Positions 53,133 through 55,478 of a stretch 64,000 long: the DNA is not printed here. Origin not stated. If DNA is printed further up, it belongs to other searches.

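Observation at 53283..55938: A short Rad50-like zinc-hook ATPase lacks an adjacent Mre11 and is convergent with a SpoT/Mesh1-type HD hydrolase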

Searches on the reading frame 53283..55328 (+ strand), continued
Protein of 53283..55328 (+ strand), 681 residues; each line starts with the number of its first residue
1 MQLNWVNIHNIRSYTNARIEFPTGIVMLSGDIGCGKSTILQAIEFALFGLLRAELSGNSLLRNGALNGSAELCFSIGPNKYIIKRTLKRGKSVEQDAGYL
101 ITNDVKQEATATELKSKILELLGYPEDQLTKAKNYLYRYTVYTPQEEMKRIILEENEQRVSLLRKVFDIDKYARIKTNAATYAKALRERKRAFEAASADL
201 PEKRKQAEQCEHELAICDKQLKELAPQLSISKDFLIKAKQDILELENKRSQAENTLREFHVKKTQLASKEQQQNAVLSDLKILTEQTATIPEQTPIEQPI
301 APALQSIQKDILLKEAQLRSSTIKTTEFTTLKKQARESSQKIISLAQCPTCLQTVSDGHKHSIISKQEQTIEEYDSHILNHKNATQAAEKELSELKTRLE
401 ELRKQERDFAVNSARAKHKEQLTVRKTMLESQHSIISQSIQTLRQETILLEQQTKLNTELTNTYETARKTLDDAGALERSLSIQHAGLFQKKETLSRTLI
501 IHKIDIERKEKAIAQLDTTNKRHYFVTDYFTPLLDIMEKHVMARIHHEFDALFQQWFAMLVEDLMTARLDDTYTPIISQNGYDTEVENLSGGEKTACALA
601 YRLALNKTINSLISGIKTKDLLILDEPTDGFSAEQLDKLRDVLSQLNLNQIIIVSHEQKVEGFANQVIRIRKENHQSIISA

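Call 16: search_solved_structures(query=window:53283-55328:+, max_evalue=0.001, show_alignments=2)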
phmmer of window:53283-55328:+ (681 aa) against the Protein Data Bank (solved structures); distinct sequences matched with E-value up to 0.001: 19.
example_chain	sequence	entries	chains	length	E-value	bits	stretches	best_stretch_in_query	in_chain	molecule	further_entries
3qku_A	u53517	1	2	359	4.2e-22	81.9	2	1-233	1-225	DNA double-strand break repair rad50 ATPase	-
3aux_A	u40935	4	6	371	2.8e-21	79.1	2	3-221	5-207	DNA double-strand break repair rad50 ATPase | DNA double-strand break repair Rad50 ATPase,DNA double-strand break repair Rad50 ATPase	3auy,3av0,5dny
5f3w_B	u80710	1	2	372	5.8e-21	78.1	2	3-203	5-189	DNA double-strand break repair Rad50 ATPase,DNA double-strand break repair Rad50 ATPase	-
3qkt_A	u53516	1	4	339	1.1e-20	77.2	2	1-216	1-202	DNA double-strand break repair rad50 ATPase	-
4nck_A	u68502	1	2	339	3.8e-20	75.4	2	1-216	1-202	DNA double-strand break repair Rad50 ATPase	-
4nch_A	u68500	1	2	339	5.6e-20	74.8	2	1-216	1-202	DNA double-strand break repair Rad50 ATPase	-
4nci_A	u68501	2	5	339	5.7e-20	74.8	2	1-216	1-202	DNA double-strand break repair Rad50 ATPase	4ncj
3qf7_A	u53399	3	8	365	3.8e-12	49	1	6-170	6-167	Rad50 | Probable DNA double-strand break repair Rad50 ATPase,Probable DNA double-strand break repa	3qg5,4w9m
3tho_A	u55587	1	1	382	5.9e-11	45.1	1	6-170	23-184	Probable DNA double-strand break repair Rad50 ATPase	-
1ii8_A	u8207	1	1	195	2e-10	43.3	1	1-191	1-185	Rad50 ABC-ATPase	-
3qkr_A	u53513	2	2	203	2.2e-10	43.2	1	1-191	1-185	DNA double-strand break repair rad50 ATPase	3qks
1f2t_B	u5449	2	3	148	3.4e-09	39.3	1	577-678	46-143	RAD50 ABC-ATPASE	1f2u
3qkr_B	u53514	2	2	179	3.9e-09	39.1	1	574-678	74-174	DNA double-strand break repair rad50 ATPase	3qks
1ii8_B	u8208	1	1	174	4.2e-09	38.9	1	576-678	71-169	Rad50 ABC-ATPase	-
1us8_B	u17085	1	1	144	1.6e-08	37.1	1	577-678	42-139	DNA DOUBLE-STRAND BREAK REPAIR RAD50 ATPASE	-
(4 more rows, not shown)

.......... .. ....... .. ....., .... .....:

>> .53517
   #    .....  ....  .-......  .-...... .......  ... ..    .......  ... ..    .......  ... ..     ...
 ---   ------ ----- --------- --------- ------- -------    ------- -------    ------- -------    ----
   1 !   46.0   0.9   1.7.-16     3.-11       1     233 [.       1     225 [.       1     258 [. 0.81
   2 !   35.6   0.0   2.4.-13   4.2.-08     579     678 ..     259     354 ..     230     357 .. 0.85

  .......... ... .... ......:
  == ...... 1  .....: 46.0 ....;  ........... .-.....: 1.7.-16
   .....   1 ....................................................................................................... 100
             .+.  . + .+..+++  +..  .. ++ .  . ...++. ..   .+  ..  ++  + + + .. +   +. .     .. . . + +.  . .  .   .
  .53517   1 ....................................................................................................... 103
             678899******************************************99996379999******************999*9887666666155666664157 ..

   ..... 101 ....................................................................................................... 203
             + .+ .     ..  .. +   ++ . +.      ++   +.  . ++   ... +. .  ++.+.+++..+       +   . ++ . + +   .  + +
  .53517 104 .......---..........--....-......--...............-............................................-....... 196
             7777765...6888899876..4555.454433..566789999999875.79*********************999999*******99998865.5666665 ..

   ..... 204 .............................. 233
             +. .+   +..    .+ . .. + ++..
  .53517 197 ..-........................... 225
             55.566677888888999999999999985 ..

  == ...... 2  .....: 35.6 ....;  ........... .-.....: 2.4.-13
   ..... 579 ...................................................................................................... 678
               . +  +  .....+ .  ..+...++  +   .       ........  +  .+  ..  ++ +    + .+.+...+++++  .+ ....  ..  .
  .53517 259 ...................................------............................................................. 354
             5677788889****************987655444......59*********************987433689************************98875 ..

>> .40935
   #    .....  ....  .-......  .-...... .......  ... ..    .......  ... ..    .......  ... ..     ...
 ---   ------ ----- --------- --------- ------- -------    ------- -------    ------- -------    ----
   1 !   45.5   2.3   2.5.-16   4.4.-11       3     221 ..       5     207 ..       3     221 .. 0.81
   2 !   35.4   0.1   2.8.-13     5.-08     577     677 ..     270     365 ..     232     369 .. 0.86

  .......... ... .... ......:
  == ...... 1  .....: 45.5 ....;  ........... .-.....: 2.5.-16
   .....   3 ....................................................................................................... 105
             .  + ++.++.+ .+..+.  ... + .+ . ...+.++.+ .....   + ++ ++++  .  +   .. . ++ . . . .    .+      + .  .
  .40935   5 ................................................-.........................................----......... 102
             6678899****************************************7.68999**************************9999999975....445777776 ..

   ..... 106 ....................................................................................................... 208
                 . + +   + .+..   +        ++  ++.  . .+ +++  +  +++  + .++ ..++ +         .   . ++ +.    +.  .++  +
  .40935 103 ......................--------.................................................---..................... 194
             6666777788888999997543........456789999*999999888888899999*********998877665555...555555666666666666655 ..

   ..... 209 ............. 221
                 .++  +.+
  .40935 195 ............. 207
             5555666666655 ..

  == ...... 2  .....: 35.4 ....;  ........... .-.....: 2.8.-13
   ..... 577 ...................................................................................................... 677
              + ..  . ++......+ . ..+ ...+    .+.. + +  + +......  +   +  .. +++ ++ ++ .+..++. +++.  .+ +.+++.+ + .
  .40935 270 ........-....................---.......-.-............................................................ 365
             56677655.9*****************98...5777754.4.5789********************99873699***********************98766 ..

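Call 27: find_related_loci(query=A1, collection=genome_contigs, flank=10000)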
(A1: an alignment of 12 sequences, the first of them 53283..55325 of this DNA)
Query A1 (681 aa) in genome_contigs; peptide patterns used: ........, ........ (x = any residue, [..] = any of these).
600 stretches matched a pattern (row limit reached: there are more); 584 encode a relative of the query (tblastn E <= 1e-3); the best 80 are kept; 80 distinct loci.
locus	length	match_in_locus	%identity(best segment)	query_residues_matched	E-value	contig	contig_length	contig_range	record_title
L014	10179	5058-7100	59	1-680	0e+0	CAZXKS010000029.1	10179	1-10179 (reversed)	MAG TPA_asm: uncultured Methanosarcinales archaeon isolate SRP119689_co1_299 genome assembly, contig: NODE_10145_length_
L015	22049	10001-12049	56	1-680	0e+0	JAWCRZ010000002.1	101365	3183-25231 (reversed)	MAG: Candidatus Woesearchaeota archaeon isolate JZ-2_202007_bins_87 JZ-2_202007_bins_87_scaffold_2, whole genome shotgun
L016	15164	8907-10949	49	1-680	0e+0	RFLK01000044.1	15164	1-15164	MAG: Candidatus Woesearchaeota archaeon isolate J152 k99_488910, whole genome shotgun sequence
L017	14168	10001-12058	43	1-681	8e-173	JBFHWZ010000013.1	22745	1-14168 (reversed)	MAG: Candidatus Woesearchaeota archaeon isolate Mix_sand09.2021.07.Z.43 k141_49746_length_22745_cov_13.3248, whole genom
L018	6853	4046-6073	45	1-677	2e-165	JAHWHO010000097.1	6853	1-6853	MAG: Candidatus Woesearchaeota archaeon isolate MP5_1_69 k127_57580606, whole genome shotgun sequence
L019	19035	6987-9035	43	1-677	4e-164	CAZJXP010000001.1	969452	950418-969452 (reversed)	MAG TPA_asm: uncultured Methanosarcinales archaeon isolate SRP292972_co2_156 genome assembly, contig: NODE_1_length_9694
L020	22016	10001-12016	43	10-677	7e-164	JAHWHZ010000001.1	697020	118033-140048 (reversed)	MAG: Candidatus Woesearchaeota archaeon isolate Yap200.bin2.134 contig_6, whole genome shotgun sequence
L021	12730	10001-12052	41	1-680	2e-160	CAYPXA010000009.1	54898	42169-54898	MAG TPA_asm: uncultured Methanosarcinales archaeon isolate SRP319275_co4_112 genome assembly, contig: NODE_316_length_54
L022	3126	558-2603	41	1-677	3e-166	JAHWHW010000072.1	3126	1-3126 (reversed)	MAG: Candidatus Woesearchaeota archaeon isolate Yap150.bin4.9 contig-145_89544, whole genome shotgun sequence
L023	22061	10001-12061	40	1-680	2e-156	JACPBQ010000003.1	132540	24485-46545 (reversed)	MAG: Candidatus Woesearchaeota archaeon isolate NC_groundwater_261_Ag_S-0.2um_40_15 S5_GD2017_2_S2_scaffold_42, whole ge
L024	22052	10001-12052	42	1-677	7e-155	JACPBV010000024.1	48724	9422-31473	MAG: Candidatus Woesearchaeota archaeon isolate NC_groundwater_266_Ag_S-0.2um_46_18 S5_GD2017_2_S2_scaffold_1580, whole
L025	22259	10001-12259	39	1-681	3e-154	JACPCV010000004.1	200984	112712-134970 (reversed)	MAG: Candidatus Woesearchaeota archaeon isolate NC_groundwater_292_Ag_S-0.65um_48_59 S6_GD2017_2_S65_scaffold_50, whole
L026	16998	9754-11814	41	1-680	7e-153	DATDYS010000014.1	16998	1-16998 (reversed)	MAG TPA_asm: Candidatus Nanoarchaeia archaeon isolate SMAG_U8171 k141_1054103, whole genome shotgun sequence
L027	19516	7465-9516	39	1-677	1e-151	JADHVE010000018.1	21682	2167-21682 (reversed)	MAG: Candidatus Woesearchaeota archaeon isolate BS150m-G64 BS-150m-C2066, whole genome shotgun sequence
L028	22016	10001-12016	41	1-672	5e-151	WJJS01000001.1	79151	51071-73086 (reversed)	MAG: Candidatus Woesearchaeota archaeon isolate Bin_272 k141_12796, whole genome shotgun sequence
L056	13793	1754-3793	39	1-677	3e-136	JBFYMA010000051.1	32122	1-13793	MAG: Nanoarchaeota archaeon isolate PPR_0050 k121_3634818, whole genome shotgun sequence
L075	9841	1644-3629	37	1-675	4e-131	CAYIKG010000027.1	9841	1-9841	MAG TPA_asm: uncultured archaeon isolate ERP119705_co24_1010 genome assembly, contig: NODE_9892_length_9841_cov_5.414572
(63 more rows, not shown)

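Call 31: search_protein_families(library=pfam, alignment_id=A2, max_evalue=0.001)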
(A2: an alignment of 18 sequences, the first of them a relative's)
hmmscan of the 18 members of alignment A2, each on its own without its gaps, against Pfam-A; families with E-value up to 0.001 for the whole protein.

A. member 1, L093:1378-2565:+ (396 aa): 2 families
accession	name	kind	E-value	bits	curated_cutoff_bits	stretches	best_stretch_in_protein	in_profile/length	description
PF00149.33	Metallophos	-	3.9e-13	50.7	21.5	1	2-197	1-190/191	Calcineurin-like phosphoesterase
PF12850.12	Metallophos_2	-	6.3e-06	26.7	27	1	3-220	2-141/154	Calcineurin-like phosphoesterase superfamily domain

B. families by the number of members that match (of 18 scanned): 2 families
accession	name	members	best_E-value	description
PF00149.33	Metallophos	18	4.7e-17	Calcineurin-like phosphoesterase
PF12850.12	Metallophos_2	16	3e-10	Calcineurin-like phosphoesterase superfamily domain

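Call 33: find_homologous_proteins(query=A2, max_evalue=1e-10)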
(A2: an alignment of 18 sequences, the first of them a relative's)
Query A2 (18 sequences) (396 aa, profile of the alignment): 6419 proteins with E <= 1e-10 among 8000 candidates; the best 120 are listed.
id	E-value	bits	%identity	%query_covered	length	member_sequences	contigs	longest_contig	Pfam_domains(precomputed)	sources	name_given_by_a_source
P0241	2.3e-176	605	48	97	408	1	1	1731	PF00149.34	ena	-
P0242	6.7e-176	604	52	99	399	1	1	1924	PF12850.13,PF00149.34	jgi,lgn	jgi:hypothetical protein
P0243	2.2e-175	602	49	99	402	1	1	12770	PF12850.13,PF00149.34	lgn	-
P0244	5.6e-175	601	46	97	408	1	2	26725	PF00149.34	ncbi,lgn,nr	ncbi:DNA repair exonuclease [Candidatus Woesearchaeota archaeon]|nr:DNA repair exonuclease [Candidat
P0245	1.4e-174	599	45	99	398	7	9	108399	PF00149.34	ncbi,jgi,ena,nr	ncbi:MAG TPA: DNA repair exonuclease [Candidatus Nanoarchaeia archaeon]|nr:DNA repair exonuclease [C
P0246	9.7e-174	596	52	97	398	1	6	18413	PF12850.13,PF00149.34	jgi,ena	-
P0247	1.5e-173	596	51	99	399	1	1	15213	PF12850.13,PF00149.34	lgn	-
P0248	7.6e-173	593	55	99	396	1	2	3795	PF12850.13,PF00149.34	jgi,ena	-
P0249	2.1e-172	592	49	99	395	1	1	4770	PF12850.13,PF00149.34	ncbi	-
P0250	2.3e-172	592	52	99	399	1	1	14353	PF12850.13,PF00149.34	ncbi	ncbi:MAG: DNA repair exonuclease [archaeon]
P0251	4.3e-172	591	53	99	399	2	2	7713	PF12850.13,PF00149.34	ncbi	ncbi:MAG: metallophosphoesterase [Candidatus Nanoarchaeia archaeon]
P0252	1.4e-171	589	46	99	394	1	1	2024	PF12850.13,PF00149.34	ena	-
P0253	1.4e-171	589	52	99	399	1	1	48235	PF12850.13,PF00149.34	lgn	-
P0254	2.7e-171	588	54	99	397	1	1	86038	PF12850.13,PF00149.34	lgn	-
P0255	3.4e-171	588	49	98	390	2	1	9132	PF00149.34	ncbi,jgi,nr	ncbi:MAG: DNA repair exonuclease [Nanoarchaeota archaeon]|nr:DNA repair exonuclease [Nanoarchaeota a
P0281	1.9e-169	582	45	98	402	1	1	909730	PF00149.34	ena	-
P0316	2.5e-167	575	52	99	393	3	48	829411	PF12850.13,PF00149.34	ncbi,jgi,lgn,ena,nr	ncbi:MAG: Metallophosphoesterase [archaeon GW2011_AR20]|nr:MAG: Metallophosphoesterase [archaeon GW2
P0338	2.2e-166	572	50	99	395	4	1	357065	PF12850.13,PF00149.34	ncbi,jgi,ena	-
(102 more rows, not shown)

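Call 34: find_encoding_contigs(protein=P0281, flank=10000, max_places=2)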
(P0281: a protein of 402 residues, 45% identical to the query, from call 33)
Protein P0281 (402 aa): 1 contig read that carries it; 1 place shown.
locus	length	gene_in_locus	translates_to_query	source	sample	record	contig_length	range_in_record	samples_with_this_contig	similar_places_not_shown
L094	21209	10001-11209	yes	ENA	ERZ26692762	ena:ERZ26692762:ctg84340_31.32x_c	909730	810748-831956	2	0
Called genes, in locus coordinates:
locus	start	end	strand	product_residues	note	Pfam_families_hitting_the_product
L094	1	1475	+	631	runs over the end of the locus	PF07650:KH_2 (faint), PF17214:KH_TffA, PF23023:Anti-Pycsar_Apyc1 (weak), PF00753:Lactamase_B, PF16661:Lactamase_B_6, PF12706:Lactamase_B_2, PF10996:Beta-Casp, PF07521:RMMBL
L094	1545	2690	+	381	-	PF00487:FA_desaturase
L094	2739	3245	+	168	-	-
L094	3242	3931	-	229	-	-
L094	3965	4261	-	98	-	PF06467:zf-FCS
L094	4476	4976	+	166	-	-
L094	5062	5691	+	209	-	-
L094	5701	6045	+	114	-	PF02643:DUF192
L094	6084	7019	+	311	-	PF00005:ABC_tran, PF13304:AAA_21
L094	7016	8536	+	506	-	PF12698:ABC2_membrane_3, PF01061:ABC2_membrane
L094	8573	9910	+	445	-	PF12706:Lactamase_B_2, PF00753:Lactamase_B, PF22505:RNase_J_b_CASP, PF07521:RMMBL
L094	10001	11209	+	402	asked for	PF00149:Metallophos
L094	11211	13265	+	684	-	PF02463:SMC_N (weak), PF13175:AAA_15, PF13476:AAA_23, PF13555:AAA_29 (weak), PF13304:AAA_21 (faint)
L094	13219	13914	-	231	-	PF09997:DUF2238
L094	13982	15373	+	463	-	-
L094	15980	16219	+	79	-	PF01191:RNA_pol_Rpb5_C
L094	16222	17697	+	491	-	PF04563:RNA_pol_Rpb2_1, PF04561:RNA_pol_Rpb2_2, PF04565:RNA_pol_Rpb2_3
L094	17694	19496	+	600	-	PF04566:RNA_pol_Rpb2_4, PF04567:RNA_pol_Rpb2_5, PF00562:RNA_pol_Rpb2_6, PF04560:RNA_pol_Rpb2_7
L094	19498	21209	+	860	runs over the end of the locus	PF04997:RNA_pol_Rpb1_1, PF00623:RNA_pol_Rpb1_2, PF04983:RNA_pol_Rpb1_3, PF05000:RNA_pol_Rpb1_4, PF04998:RNA_pol_Rpb1_5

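Call 35: find_encoding_contigs(protein=P0316, flank=10000, max_places=2)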
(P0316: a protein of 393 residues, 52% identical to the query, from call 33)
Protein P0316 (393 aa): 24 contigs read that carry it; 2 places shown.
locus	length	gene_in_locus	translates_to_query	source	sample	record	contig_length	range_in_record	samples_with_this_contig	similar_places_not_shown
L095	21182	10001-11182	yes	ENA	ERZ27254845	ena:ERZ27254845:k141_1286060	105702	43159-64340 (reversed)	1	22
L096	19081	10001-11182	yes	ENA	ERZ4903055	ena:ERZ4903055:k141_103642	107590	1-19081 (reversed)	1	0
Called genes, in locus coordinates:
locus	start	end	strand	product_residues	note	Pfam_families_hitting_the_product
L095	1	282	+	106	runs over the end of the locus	PF01329:Pterin_4a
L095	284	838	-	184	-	PF05977:MFS_3 (weak), PF07690:MFS_1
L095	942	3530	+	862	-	PF20030:bpMoxR (weak), PF07726:AAA_3, PF07728:AAA_5 (weak), PF14890:Intein_splicing, PF14528:LAGLIDADG_3, PF07726:AAA_3, PF17863:AAA_lid_2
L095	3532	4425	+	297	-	PF01882:DUF58, PF13519:VWA_2 (weak)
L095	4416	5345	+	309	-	PF07584:BatA, PF06707:DUF1194 (faint), PF00092:VWA, PF13519:VWA_2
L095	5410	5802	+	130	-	-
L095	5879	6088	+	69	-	PF15919:HicB_lk_antitox (weak)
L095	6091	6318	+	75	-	PF07927:HicA_toxin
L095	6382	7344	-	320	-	-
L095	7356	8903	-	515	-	-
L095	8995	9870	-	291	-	-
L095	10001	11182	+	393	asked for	PF00149:Metallophos, PF12850:Metallophos_2 (weak)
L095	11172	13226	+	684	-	PF02463:SMC_N, PF13476:AAA_23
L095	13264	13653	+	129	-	-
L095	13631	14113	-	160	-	PF04312:DUF460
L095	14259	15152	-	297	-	PF17125:Methyltr_RsmF_N, PF01189:Methyltr_RsmB-F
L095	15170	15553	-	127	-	PF07291:MauE (weak), PF07681:DoxX, PF13564:DoxX_2 (weak)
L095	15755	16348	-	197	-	PF01862:PvlArgDC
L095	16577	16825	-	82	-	-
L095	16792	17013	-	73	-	-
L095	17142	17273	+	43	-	-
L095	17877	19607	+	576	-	-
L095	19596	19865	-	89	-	-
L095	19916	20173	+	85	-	PF01247:Ribosomal_L35Ae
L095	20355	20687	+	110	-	-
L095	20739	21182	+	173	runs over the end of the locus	PF00252:Ribosomal_L16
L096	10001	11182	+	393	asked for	PF00149:Metallophos, PF12850:Metallophos_2 (weak)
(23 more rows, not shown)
